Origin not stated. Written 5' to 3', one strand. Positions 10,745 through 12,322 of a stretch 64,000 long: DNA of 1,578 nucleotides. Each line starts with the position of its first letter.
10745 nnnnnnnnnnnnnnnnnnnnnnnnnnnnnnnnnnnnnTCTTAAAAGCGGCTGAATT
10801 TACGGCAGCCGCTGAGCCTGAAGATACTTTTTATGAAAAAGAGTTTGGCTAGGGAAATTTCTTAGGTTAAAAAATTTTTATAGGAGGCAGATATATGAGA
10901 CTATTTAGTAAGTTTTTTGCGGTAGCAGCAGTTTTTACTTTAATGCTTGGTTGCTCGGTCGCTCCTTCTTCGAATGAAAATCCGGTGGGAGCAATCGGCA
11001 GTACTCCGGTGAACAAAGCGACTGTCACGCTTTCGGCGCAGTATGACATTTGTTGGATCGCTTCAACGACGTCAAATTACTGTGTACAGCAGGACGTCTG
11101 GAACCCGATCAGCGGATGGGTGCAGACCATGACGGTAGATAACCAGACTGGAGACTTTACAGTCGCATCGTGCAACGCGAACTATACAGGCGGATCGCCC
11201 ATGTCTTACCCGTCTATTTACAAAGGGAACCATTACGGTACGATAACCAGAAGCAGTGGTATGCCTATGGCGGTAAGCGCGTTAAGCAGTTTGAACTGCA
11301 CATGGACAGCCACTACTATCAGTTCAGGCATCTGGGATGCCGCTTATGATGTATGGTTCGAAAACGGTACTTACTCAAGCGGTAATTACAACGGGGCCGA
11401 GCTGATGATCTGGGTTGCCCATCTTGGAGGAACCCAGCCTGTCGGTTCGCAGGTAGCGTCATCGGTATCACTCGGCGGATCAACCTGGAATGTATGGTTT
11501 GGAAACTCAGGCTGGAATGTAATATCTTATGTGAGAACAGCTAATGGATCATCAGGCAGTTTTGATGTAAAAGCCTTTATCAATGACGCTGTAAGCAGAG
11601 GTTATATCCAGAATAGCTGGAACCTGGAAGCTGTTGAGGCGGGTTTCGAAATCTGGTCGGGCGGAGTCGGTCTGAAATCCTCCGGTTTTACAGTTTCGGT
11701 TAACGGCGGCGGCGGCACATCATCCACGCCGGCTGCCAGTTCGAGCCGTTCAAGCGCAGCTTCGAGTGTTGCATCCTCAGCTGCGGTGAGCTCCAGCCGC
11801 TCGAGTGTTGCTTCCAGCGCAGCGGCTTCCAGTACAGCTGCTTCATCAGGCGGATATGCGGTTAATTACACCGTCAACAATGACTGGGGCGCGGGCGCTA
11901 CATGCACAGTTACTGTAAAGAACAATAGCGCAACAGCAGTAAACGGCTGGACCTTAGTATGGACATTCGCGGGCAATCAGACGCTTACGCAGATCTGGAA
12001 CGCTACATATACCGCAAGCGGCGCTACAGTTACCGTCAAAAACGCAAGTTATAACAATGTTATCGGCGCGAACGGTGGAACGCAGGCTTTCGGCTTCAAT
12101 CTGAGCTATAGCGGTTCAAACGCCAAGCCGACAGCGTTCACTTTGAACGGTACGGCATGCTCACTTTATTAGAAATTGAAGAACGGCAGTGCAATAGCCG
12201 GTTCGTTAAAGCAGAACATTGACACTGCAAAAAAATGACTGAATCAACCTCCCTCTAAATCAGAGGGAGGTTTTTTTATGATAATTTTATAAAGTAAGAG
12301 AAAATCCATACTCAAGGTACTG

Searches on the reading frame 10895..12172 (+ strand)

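Call 5: search_protein_families(library=pfam, proteins=[window:10895-12172:+], max_evalue=0.001)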
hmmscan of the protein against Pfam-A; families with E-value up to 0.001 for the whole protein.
window:10895-12172:+ (425 aa): 2 families
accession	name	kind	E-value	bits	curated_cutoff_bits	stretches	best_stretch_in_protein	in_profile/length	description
PF00553.25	CBM_2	-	4.9e-29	101.1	24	1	323-422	3-101/101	Cellulose binding domain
PF01670.23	Glyco_hydro_12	-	6.5e-26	92.2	27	1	61-270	2-207/207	Glycosyl hydrolase family 12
